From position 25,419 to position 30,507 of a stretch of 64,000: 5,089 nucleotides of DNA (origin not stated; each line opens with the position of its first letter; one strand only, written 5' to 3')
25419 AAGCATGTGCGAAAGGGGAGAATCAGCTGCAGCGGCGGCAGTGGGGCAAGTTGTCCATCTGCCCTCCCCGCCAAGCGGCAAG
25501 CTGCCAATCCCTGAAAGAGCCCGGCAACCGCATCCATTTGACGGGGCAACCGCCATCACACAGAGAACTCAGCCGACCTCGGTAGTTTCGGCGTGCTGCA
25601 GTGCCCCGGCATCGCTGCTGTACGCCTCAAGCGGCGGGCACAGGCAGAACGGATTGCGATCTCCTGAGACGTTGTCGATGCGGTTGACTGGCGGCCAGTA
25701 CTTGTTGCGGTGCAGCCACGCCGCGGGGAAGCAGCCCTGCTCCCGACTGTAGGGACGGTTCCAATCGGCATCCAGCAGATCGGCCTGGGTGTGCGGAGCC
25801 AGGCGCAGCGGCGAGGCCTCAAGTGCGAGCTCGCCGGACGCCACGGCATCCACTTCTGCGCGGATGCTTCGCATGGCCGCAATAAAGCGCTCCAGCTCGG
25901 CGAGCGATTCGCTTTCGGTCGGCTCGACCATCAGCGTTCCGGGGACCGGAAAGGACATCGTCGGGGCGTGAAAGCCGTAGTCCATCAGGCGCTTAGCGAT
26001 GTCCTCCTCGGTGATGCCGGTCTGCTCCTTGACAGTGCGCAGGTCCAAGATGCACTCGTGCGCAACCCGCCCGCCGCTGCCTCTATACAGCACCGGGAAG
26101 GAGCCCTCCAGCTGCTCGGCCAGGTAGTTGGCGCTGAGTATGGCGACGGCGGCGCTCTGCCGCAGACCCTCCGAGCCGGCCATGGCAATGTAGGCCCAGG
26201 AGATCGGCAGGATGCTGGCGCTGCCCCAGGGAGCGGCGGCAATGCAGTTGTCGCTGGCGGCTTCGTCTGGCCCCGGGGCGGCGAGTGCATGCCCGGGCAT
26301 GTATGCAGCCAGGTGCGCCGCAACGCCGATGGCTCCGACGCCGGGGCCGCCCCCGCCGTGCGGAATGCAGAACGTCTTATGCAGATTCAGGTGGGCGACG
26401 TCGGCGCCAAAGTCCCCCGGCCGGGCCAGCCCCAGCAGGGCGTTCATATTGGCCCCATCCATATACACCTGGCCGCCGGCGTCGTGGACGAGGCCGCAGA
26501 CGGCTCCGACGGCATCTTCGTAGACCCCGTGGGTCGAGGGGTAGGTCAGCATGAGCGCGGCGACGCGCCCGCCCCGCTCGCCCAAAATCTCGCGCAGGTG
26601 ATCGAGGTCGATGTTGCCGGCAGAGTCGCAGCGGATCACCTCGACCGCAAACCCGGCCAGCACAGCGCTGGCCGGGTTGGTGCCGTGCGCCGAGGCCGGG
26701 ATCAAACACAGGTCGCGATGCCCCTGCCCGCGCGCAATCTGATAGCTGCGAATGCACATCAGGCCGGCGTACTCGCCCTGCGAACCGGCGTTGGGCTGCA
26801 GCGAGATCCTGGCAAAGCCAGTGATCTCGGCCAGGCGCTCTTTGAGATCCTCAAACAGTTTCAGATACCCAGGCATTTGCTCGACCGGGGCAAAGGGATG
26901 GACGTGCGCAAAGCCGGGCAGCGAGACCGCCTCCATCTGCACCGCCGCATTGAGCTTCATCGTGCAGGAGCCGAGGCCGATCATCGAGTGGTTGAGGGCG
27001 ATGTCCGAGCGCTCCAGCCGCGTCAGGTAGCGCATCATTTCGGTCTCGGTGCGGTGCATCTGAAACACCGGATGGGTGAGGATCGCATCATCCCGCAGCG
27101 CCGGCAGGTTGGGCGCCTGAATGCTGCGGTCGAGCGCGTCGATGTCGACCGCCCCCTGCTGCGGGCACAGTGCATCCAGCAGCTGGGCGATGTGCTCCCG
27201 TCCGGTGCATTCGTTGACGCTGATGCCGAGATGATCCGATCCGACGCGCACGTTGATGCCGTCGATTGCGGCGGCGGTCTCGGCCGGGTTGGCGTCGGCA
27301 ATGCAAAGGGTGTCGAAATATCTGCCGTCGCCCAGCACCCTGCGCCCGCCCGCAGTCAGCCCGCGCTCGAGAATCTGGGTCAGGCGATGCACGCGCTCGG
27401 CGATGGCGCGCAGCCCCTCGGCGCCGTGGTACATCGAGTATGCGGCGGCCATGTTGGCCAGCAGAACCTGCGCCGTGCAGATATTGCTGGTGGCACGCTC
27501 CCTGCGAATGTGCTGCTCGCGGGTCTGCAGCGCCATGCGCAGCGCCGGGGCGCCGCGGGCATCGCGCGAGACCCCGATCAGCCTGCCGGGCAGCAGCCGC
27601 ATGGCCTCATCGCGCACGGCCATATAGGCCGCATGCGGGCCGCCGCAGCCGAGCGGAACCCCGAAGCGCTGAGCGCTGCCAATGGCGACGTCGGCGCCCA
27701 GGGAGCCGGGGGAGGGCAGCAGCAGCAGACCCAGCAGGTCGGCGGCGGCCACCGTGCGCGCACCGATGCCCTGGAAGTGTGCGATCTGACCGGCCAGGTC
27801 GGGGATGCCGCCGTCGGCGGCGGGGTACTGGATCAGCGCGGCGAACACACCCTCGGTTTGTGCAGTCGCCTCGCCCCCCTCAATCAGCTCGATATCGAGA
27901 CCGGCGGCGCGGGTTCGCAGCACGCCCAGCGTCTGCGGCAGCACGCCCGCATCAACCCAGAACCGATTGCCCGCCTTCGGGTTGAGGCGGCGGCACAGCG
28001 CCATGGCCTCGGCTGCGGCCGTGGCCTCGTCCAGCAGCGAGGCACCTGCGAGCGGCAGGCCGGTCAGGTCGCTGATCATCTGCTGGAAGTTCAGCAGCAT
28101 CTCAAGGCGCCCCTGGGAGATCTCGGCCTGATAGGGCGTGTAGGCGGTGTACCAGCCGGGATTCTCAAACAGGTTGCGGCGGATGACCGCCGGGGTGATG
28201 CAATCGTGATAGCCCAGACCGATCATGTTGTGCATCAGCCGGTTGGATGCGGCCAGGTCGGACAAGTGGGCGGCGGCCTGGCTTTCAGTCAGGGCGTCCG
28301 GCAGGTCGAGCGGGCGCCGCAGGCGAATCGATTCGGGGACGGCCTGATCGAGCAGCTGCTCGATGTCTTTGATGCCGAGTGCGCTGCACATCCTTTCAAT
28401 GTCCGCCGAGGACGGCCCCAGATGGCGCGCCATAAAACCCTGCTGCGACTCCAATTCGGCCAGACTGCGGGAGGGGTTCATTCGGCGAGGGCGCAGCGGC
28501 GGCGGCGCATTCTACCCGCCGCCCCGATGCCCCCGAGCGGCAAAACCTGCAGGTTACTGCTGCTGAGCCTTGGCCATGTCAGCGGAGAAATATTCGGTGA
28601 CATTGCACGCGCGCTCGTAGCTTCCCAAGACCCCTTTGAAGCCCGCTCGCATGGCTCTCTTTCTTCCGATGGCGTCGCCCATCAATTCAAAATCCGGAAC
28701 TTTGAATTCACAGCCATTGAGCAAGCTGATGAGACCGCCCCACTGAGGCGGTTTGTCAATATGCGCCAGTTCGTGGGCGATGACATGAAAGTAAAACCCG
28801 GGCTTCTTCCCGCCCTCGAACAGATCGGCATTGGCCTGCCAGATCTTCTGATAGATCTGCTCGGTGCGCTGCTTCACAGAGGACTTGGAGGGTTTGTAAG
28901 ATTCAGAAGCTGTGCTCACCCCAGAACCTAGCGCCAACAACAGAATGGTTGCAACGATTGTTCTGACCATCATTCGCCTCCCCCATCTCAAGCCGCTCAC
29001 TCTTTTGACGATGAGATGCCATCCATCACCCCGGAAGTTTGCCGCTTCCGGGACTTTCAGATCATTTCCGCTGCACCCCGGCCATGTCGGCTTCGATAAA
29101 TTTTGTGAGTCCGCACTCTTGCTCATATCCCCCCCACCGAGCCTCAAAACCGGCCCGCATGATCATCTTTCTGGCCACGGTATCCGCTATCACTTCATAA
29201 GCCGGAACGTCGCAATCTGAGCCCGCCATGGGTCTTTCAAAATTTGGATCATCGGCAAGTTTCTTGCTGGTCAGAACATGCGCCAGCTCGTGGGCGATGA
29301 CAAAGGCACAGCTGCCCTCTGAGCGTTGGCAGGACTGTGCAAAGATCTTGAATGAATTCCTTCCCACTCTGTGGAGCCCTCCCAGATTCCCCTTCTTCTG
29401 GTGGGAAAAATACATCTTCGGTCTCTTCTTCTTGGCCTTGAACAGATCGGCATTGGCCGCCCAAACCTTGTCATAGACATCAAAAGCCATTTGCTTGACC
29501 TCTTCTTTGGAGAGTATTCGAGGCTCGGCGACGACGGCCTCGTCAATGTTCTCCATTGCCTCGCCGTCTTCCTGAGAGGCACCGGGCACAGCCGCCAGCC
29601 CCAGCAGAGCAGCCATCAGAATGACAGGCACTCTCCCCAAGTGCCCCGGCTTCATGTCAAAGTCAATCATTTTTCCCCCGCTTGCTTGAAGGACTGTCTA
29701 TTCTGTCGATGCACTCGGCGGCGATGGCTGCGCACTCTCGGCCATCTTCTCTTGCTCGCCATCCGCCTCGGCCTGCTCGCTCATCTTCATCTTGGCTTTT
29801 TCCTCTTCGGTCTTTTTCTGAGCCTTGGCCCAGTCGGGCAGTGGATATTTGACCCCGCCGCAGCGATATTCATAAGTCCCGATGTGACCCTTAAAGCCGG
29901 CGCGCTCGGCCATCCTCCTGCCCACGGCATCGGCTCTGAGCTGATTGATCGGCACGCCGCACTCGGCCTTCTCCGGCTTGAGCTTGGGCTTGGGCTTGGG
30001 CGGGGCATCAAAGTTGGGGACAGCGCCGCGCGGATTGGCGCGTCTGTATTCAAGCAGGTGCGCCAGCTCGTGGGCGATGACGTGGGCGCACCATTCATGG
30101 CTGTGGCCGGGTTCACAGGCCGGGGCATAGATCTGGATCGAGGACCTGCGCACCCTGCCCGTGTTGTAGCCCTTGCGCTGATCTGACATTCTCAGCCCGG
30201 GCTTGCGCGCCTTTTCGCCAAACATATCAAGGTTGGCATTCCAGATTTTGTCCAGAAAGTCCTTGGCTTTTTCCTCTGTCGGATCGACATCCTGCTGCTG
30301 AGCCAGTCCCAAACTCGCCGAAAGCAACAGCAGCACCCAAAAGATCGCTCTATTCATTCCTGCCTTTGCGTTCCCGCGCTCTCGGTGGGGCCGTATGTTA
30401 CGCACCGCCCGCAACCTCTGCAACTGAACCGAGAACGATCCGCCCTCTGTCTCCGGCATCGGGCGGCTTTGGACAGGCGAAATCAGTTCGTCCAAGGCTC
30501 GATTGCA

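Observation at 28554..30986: Tandem array of four diverged paralogues encoding small exported HExxH (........) proteins of no family I can name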

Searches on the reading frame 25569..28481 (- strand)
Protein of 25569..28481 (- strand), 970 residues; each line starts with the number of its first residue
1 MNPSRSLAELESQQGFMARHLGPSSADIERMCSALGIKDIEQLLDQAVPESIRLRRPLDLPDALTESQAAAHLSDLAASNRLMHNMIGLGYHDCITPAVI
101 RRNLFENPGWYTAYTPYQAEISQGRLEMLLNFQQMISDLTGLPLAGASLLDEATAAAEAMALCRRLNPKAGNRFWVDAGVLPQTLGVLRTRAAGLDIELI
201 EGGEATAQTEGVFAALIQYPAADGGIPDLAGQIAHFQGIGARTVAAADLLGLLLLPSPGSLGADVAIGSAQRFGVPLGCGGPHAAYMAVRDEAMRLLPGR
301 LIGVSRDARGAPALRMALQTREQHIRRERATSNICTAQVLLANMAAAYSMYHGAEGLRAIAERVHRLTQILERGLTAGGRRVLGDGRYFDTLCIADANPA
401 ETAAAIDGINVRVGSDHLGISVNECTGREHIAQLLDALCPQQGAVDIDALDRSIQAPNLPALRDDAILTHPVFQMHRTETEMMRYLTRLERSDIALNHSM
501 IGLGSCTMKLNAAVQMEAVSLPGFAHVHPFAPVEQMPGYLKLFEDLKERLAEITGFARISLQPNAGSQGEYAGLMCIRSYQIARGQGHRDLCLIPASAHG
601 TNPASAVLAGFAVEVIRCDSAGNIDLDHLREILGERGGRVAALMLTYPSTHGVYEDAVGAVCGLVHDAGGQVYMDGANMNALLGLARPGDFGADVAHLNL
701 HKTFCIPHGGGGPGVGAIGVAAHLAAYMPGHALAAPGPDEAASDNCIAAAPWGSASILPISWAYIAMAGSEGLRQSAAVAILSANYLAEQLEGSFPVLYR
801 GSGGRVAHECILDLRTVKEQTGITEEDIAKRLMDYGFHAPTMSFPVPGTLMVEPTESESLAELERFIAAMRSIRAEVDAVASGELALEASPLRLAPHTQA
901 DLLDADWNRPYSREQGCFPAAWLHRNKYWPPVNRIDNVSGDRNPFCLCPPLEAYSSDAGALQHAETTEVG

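Call 15: find_related_loci(query=window:25569-28481:-, collection=genome_contigs, flank=10000)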
Query window:25569-28481:- (970 aa) in genome_contigs; peptide patterns used: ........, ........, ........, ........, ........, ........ (x = any residue, [..] = any of these).
600 stretches matched a pattern (row limit reached: there are more); 597 encode a relative of the query (tblastn E <= 1e-3); the best 80 are kept; 80 distinct loci.
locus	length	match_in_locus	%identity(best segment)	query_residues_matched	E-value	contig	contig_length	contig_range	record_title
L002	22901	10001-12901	54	2-961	0e+0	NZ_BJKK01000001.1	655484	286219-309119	Alteromonas sp. KUL42 sequence01, whole genome shotgun sequence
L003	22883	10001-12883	53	1-954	0e+0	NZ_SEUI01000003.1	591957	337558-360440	Pseudoalteromonas sp. FUC4 scaffold3.1, whole genome shotgun sequence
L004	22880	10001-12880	55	2-954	0e+0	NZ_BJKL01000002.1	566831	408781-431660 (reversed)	Alteromonas sp. KUL49 sequence02, whole genome shotgun sequence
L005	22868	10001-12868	54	4-954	0e+0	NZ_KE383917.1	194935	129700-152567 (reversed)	Neptunomonas japonica DSM 18939 G511DRAFT_scaffold00009.9, whole genome shotgun sequence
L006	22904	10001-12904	55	1-962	0e+0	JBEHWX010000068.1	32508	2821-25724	MAG: Bacteroidota bacterium isolate ES1.bin.100 NODE_1301_length_32508_cov_7.683730, whole genome shotgun sequence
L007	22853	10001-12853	52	12-958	0e+0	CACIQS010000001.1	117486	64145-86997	uncultured Pelagibacteraceae bacterium isolate AG-439-D13 genome assembly, contig: AG-439-D13_NODE_1, whole genome shotg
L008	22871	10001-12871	54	4-954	0e+0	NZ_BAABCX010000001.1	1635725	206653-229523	Zobellella aerophila strain JCM 17110 sequence01, whole genome shotgun sequence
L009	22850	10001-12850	54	16-955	0e+0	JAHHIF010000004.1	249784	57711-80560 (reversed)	MAG: Symplocastrum torsivum CPER-KK1 scaffold_50_c1, whole genome shotgun sequence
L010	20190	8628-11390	54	16-948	0e+0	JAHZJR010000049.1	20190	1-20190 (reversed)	MAG: Proteobacteria bacterium isolate O_S4.1_bin.4 k141_159577, whole genome shotgun sequence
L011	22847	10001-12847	51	12-958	0e+0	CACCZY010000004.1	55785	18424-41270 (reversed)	uncultured Pelagibacteraceae bacterium isolate AG-365-B17 genome assembly, contig: AG-365-B17_NODE_4, whole genome shotg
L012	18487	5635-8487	50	12-958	0e+0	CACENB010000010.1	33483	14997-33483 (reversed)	uncultured Pelagibacteraceae bacterium isolate AG-905-P17 genome assembly, contig: AG-905-P17_NODE_10, whole genome shot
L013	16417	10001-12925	54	3-955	0e+0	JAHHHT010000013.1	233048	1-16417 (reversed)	MAG: Oscillatoria princeps RMCB-10 scaffold_3_c2, whole genome shotgun sequence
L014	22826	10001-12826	56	16-954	0e+0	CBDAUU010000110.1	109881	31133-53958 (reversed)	MAG: Kofleriaceae bacterium isolate ffba1ace-c5ca-4b13-bc8a-5e7048f45719 genome assembly, contig: contig_110, whole geno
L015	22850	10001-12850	51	12-958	0e+0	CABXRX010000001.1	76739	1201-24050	MAG: uncultured Pelagibacteraceae bacterium isolate AG-325-A13 genome assembly, contig: AG-325-A13_NODE_1, whole genome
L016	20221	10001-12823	54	14-955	0e+0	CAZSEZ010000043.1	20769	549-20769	MAG TPA_asm: uncultured bacterium isolate SRP135972_co1_264 genome assembly, contig: NODE_2661_length_20769_cov_7.404509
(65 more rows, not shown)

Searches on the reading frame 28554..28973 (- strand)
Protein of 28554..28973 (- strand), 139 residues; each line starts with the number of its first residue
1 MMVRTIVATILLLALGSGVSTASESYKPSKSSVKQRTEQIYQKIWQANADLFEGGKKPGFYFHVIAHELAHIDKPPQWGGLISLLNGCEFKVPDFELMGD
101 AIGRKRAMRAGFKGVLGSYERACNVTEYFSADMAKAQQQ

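Call 4: search_protein_families(library=pfam, proteins=[window:28554-28973:-], max_evalue=10)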
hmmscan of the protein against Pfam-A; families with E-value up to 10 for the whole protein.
window:28554-28973:- (139 aa): 2 families
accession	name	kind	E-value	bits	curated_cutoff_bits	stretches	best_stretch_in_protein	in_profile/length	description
PF06988.16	NifT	-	0.013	15.7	22.6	1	72-96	29-53/64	NifT/FixU protein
PF14204.11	Ribosomal_L18_c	-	0.092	13.9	23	1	22-47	29-54/56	Ribosomal L18 C-terminal region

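Call 5: search_protein_families(library=ncbifam, proteins=[window:28554-28973:-], max_evalue=10)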
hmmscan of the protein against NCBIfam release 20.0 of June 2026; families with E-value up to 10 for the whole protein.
window:28554-28973:- (139 aa): 1 family
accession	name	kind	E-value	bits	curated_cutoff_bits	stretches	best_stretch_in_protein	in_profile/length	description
TIGR02934.1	nifT_nitrog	equivalog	0.07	12.9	41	1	73-96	30-54/68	putative nitrogen fixation protein NifT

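Call 32: search_protein_families(library=phrogs, proteins=[window:28554-28973:-], max_evalue=1)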
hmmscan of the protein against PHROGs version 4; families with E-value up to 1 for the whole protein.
window:28554-28973:- (139 aa): 0 families

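Call 33: search_protein_families(library=padloc, proteins=[window:28554-28973:-], max_evalue=1)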
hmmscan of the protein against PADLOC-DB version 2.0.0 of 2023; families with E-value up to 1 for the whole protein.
window:28554-28973:- (139 aa): 0 families

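Call 58: predict_structure(alignment_id=A5)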
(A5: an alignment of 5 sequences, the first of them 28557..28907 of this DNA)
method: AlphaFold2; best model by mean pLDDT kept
length: 117 residues; sequences in the alignment: 5
mean_pLDDT: 66.8   pTM: 0.58
mean pLDDT of the five models: 66.8, 64.5, 61.3, 59.5, 52.0
residues with pLDDT >= 90: 0; 70-90: 50; 50-70: 53; < 50: 14
segments of 3 or more residues with pLDDT < 50: 53-55, 57-62, 115-117
pLDDT, mean of each block of 10 residues (from residue 1): 73 83 80 61 57 47 55 70 81 73 65 51
secondary structure, 60 per line:
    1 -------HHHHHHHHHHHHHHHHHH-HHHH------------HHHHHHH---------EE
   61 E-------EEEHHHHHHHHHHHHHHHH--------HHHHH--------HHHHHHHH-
elements in order: H8-25 H27-30 H43-49 E59-61 E69-71 H72-87 H96-100 H109-116

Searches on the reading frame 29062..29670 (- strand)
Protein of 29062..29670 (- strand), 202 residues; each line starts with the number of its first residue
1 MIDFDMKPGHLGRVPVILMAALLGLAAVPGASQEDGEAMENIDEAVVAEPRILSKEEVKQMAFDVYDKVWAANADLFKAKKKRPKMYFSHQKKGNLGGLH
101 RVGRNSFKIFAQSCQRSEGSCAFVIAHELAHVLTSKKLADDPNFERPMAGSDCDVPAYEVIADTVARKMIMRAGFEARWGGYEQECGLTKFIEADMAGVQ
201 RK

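Call 4: search_protein_families(library=pfam, proteins=[window:29062-29670:-], max_evalue=10)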
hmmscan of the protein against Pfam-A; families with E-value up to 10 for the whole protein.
window:29062-29670:- (202 aa): 3 families
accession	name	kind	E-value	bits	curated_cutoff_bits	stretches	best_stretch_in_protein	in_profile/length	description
PF06114.19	Peptidase_M78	-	0.025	14.8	22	1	116-138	37-59/123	IrrE N-terminal-like domain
PF01435.24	Peptidase_M48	-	0.15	12.3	20.3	1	117-134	61-78/186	Peptidase family M48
PF10263.15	SprT-like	-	0.16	12.3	25.6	1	73-134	9-74/108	SprT-like family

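Call 5: search_protein_families(library=ncbifam, proteins=[window:29062-29670:-], max_evalue=10)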
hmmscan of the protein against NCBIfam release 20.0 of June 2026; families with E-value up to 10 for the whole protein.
window:29062-29670:- (202 aa): 2 families
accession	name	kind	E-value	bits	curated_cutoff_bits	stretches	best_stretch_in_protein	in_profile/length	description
NF007238.0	PRK09672.1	equivalog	0.075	12.2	274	1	120-166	164-209/309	phage exclusion protein Lit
NF003421.0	PRK04860.1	equivalog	0.089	12.3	175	1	64-136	17-87/170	SprT family zinc-dependent metalloprotease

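Call 32: search_protein_families(library=phrogs, proteins=[window:29062-29670:-], max_evalue=1)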
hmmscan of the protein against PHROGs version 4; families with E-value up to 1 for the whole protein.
window:29062-29670:- (202 aa): 3 families
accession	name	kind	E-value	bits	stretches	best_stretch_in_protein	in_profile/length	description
phrog_87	-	other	0.04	14.7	1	108-139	73-103/227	metallo-protease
phrog_1914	-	unknown function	0.062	14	1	104-170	78-141/222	-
phrog_19315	-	unknown function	0.17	11.9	1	118-171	92-145/348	-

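Call 33: search_protein_families(library=padloc, proteins=[window:29062-29670:-], max_evalue=1)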
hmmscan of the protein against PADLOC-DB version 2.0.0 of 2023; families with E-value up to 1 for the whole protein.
window:29062-29670:- (202 aa): 1 family
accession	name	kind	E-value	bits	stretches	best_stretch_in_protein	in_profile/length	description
PDLC04141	capP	-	1e-05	23.2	1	75-171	23-113/242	capP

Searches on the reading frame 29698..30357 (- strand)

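Call 4: search_protein_families(library=pfam, proteins=[window:29698-30357:-], max_evalue=10)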
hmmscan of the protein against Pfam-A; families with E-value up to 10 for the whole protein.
window:29698-30357:- (219 aa): 2 families
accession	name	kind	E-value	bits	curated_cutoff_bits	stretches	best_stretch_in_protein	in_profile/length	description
PF10263.15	SprT-like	-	0.042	14.1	25.6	1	63-105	30-76/108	SprT-like family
PF01435.24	Peptidase_M48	-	0.15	12.3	20.3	1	60-102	35-77/186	Peptidase family M48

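Call 5: search_protein_families(library=ncbifam, proteins=[window:29698-30357:-], max_evalue=10)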
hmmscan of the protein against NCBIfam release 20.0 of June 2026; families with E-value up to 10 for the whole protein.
window:29698-30357:- (219 aa): 1 family
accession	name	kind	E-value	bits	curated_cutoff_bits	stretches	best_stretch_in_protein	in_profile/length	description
NF003421.0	PRK04860.1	equivalog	0.03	13.9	175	1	83-106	65-88/170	SprT family zinc-dependent metalloprotease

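Call 32: search_protein_families(library=phrogs, proteins=[window:29698-30357:-], max_evalue=1)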
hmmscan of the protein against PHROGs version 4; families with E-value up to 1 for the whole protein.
window:29698-30357:- (219 aa): 0 families

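Call 33: search_protein_families(library=padloc, proteins=[window:29698-30357:-], max_evalue=1)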
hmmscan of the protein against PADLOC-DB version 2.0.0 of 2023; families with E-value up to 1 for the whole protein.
window:29698-30357:- (219 aa): 0 families
